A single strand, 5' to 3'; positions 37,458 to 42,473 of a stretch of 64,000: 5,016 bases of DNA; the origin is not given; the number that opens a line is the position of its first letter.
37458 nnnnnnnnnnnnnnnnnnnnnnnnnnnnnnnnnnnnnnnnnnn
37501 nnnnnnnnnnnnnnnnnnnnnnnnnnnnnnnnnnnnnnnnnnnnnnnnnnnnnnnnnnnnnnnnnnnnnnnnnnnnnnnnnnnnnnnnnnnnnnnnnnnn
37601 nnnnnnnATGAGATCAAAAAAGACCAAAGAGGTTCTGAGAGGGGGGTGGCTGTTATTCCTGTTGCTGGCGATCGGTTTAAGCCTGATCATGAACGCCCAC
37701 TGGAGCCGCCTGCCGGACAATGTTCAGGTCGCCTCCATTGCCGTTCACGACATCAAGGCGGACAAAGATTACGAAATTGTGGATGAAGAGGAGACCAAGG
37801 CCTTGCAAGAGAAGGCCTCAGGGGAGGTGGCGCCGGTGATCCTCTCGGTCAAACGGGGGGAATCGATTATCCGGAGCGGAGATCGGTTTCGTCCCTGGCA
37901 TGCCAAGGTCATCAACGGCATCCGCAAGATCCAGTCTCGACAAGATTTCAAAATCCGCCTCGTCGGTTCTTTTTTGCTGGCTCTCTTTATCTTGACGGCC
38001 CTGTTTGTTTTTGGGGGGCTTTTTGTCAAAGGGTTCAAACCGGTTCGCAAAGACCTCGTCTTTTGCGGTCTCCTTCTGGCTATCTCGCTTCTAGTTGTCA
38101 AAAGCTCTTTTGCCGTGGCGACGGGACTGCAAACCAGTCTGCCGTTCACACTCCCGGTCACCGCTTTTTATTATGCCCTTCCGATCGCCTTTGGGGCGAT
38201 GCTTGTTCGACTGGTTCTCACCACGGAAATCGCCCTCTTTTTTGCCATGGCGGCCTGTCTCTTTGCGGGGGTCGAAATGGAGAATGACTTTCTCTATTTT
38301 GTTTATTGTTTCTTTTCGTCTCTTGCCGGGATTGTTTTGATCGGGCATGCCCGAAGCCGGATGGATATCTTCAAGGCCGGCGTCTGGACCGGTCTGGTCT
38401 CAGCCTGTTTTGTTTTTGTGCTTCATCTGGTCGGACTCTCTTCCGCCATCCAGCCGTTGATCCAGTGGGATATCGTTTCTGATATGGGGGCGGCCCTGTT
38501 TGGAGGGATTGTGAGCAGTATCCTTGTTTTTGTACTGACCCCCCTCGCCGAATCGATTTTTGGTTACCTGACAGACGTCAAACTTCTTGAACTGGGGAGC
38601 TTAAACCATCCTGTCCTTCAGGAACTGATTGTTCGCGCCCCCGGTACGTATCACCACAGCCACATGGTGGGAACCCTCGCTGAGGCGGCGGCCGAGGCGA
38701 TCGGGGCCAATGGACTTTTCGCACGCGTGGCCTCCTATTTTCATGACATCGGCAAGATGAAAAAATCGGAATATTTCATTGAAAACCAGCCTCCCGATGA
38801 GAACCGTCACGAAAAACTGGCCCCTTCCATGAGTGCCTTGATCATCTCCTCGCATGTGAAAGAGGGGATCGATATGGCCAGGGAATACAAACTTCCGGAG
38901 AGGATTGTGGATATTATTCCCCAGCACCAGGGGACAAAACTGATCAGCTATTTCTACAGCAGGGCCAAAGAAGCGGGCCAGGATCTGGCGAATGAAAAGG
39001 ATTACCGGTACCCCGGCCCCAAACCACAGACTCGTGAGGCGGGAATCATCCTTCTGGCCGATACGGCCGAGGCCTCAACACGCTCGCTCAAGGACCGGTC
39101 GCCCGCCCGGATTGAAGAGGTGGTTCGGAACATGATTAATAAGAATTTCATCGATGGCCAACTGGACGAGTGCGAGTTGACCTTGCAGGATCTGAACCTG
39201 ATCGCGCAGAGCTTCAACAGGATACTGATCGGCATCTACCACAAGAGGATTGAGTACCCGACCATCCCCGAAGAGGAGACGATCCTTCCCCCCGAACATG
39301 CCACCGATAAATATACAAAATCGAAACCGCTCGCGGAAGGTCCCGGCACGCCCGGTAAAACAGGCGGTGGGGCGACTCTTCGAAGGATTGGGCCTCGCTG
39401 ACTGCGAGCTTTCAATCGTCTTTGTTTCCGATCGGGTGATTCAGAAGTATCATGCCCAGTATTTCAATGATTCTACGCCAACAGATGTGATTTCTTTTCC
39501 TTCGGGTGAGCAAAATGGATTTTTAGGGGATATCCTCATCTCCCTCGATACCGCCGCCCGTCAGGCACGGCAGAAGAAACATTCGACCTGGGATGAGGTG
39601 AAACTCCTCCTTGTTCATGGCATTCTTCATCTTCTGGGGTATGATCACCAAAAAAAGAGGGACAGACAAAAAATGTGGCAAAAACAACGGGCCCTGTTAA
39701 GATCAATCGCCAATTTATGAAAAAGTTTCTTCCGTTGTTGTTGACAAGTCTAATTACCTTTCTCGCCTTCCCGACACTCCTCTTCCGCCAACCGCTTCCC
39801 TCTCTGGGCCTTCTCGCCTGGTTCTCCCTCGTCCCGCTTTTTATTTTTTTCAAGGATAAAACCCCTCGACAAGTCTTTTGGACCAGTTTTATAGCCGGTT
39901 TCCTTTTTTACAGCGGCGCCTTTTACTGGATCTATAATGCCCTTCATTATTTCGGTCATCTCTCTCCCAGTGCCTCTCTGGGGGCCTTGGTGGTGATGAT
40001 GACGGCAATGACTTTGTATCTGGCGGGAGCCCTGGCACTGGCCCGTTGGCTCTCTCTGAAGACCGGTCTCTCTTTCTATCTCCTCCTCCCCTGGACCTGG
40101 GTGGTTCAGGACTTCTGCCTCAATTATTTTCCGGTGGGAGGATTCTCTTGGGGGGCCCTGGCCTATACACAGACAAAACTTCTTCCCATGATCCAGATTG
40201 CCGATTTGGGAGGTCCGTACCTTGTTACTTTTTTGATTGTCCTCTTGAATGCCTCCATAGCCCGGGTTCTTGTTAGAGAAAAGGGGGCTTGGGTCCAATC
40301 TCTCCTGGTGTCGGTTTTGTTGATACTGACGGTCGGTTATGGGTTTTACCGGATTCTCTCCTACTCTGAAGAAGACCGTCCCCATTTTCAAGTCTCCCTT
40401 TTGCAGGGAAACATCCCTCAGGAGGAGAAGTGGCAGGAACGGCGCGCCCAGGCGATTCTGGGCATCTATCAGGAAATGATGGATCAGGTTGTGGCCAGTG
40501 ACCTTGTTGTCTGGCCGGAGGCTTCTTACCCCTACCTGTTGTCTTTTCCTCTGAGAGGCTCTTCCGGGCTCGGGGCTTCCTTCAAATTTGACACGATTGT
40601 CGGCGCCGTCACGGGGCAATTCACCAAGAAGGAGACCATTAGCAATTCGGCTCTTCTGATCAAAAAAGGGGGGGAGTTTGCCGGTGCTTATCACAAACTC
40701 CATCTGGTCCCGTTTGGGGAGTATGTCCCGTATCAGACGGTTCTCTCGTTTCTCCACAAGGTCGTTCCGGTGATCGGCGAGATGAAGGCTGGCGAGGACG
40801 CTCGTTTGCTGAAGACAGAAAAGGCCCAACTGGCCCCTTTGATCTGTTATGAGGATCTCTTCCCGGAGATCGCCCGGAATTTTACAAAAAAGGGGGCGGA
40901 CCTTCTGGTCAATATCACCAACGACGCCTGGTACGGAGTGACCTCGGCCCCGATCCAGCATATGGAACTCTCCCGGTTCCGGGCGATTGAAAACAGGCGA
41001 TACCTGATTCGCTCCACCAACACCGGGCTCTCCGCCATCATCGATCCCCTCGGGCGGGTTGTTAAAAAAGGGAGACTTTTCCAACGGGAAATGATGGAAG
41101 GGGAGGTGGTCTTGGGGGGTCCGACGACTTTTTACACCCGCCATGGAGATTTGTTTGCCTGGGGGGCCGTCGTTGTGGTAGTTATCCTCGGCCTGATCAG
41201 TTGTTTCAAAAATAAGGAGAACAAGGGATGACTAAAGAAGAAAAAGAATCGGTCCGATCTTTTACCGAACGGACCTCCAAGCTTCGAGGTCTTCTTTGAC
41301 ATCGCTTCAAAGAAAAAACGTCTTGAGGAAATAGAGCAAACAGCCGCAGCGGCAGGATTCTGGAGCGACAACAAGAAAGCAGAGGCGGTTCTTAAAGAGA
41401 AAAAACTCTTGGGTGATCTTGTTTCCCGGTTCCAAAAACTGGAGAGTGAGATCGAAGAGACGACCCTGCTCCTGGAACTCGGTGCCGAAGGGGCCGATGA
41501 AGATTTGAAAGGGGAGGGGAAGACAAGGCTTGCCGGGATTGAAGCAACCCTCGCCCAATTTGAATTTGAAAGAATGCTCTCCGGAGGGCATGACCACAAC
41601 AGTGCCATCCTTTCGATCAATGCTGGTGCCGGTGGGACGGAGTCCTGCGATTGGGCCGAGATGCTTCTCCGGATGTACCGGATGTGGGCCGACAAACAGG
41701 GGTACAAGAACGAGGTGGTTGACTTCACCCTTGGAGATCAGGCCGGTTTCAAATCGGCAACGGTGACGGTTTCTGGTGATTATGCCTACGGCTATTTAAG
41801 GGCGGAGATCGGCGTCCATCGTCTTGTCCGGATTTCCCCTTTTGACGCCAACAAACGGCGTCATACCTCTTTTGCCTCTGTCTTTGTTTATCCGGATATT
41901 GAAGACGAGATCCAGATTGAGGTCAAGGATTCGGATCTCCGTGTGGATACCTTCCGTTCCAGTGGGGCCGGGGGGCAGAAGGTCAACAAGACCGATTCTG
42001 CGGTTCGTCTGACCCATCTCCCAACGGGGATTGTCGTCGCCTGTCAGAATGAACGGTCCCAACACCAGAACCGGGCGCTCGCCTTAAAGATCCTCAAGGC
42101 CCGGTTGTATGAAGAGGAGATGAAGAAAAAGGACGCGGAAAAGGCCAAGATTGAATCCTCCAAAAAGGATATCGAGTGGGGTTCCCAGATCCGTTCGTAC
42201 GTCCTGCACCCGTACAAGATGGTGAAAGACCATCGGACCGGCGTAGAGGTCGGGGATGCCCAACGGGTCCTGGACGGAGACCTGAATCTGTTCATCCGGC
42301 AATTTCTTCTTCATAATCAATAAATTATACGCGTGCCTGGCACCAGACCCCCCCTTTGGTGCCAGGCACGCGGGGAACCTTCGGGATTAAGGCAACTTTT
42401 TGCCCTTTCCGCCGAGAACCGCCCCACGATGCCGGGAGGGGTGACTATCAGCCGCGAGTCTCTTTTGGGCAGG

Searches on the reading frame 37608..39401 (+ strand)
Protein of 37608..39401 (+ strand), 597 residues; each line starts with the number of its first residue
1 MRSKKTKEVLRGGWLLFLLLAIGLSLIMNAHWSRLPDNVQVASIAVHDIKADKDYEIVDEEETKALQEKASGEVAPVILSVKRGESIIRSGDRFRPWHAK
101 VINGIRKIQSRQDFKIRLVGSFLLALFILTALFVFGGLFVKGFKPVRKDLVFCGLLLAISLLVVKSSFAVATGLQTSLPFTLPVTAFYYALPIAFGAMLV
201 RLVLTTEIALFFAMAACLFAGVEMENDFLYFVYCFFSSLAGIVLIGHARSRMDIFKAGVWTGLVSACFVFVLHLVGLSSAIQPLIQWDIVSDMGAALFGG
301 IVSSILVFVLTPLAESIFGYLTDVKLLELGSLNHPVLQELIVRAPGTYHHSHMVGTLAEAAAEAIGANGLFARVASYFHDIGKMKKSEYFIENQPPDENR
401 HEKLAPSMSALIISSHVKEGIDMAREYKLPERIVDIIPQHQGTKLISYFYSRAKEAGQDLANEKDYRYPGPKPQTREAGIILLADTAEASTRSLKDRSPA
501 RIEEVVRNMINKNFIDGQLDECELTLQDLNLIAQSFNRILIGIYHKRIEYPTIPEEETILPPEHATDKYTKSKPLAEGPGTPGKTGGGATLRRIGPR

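Call 103: find_encoding_contigs(protein=window:37608-39401:+, flank=10000, max_places=8)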
Protein window:37608-39401:+ (597 aa): 9 contigs read that carry it; 5 places shown.
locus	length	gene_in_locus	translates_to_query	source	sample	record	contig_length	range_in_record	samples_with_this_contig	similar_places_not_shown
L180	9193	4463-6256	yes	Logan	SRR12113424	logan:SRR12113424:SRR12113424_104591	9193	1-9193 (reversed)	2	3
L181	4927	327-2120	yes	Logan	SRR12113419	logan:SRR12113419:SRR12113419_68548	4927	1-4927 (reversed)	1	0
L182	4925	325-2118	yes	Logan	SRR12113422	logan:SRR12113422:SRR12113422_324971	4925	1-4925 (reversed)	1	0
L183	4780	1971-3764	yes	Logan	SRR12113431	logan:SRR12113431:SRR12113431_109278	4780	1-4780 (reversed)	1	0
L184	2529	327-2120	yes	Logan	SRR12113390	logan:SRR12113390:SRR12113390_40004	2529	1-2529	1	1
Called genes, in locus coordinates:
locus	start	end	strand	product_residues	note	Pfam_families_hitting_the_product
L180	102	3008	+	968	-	-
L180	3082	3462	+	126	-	PF01894:YjbQ (faint)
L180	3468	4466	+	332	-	PF02562:PhoH, PF13604:AAA_30, PF13245:AAA_19 (weak)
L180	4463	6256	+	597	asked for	PF07697:7TMR-HDED, PF07698:7TM-7TMR_HD, PF01966:HD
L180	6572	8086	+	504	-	PF20154:LNT_N, PF00795:CN_hydrolase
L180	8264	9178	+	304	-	PF03462:PCRF, PF00472:RF-1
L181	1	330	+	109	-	?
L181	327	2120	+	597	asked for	PF07697:7TMR-HDED, PF07698:7TM-7TMR_HD, PF01966:HD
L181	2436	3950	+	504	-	PF20154:LNT_N, PF00795:CN_hydrolase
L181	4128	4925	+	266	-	?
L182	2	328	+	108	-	?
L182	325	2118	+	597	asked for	PF07697:7TMR-HDED, PF07698:7TM-7TMR_HD, PF01966:HD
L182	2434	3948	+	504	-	PF20154:LNT_N, PF00795:CN_hydrolase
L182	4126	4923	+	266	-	?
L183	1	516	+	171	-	?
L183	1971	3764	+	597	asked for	PF07697:7TMR-HDED, PF07698:7TM-7TMR_HD, PF01966:HD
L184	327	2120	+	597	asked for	PF07697:7TMR-HDED, PF07698:7TM-7TMR_HD, PF01966:HD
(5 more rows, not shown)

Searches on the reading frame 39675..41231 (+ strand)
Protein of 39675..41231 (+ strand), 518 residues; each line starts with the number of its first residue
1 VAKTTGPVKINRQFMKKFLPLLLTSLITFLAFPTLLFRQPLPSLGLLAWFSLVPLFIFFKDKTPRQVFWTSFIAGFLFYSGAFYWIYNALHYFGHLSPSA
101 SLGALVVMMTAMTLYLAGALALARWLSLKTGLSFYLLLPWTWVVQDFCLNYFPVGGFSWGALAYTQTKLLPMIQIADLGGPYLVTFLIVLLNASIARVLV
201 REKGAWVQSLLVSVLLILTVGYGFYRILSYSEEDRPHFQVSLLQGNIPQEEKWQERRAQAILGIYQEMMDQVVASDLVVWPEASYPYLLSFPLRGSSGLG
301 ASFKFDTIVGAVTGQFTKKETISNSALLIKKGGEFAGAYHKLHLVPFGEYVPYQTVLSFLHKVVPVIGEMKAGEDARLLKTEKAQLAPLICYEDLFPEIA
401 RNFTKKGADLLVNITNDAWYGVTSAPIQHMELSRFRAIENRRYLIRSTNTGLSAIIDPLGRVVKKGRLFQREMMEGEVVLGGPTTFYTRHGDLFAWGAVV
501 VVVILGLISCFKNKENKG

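Call 91: find_related_loci(query=window:39675-41231:+, collection=metagenome_contigs, flank=10000)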
Query window:39675-41231:+ (518 aa) in metagenome_contigs; peptide patterns used: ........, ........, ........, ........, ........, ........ (x = any residue, [..] = any of these).
600 stretches matched a pattern (row limit reached: there are more); 584 encode a relative of the query (tblastn E <= 1e-3); the best 80 are kept; 80 distinct loci.
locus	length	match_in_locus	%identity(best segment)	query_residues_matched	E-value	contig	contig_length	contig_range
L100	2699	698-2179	41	15-494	1e-112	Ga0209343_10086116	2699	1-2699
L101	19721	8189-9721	38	11-508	1e-111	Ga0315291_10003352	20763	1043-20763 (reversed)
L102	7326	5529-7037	39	23-513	3e-101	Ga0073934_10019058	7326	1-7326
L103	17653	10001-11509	38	23-513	1e-96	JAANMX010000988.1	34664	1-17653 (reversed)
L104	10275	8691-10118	40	46-507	1e-96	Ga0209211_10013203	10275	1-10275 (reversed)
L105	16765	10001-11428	40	46-507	1e-96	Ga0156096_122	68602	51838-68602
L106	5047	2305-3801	36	16-513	7e-94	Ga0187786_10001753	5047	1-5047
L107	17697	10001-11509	37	16-518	1e-93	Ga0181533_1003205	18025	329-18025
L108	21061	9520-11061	35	4-515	2e-92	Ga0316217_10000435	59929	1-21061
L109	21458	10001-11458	37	40-516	9e-92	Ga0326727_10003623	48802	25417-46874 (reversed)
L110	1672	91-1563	38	40-515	2e-97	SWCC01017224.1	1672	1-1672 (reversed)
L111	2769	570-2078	36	16-518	4e-93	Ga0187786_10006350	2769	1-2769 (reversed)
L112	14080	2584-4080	38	35-515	4e-90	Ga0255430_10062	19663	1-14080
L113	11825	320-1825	37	35-518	3e-89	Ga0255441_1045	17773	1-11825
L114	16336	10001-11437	36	41-505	4e-89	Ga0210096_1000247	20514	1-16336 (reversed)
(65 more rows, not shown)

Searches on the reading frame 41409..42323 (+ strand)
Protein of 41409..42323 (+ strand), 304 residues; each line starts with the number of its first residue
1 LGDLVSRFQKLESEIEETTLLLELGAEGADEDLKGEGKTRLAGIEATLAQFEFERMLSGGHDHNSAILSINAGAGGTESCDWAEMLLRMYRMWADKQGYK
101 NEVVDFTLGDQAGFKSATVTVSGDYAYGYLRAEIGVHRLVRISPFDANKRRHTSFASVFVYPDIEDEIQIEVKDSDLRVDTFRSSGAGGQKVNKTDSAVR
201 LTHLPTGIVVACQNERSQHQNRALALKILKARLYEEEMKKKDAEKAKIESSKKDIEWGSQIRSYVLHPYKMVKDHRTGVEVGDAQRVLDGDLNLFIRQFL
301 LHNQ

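Call 4: search_protein_families(library=pfam, proteins=[window:41409-42323:+], max_evalue=0.1)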
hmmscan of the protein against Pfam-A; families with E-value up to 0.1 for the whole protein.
window:41409-42323:+ (304 aa): 3 families
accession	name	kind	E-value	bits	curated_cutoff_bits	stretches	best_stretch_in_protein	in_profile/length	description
PF03462.23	PCRF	-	1.4e-47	162.5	24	1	4-158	37-194/194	PCRF domain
PF00472.26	RF-1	-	2.7e-46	156.7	35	1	166-276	1-116/116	RF-1 domain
PF02815.25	MIR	-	0.043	14.2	25.6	1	154-220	100-161/185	MIR domain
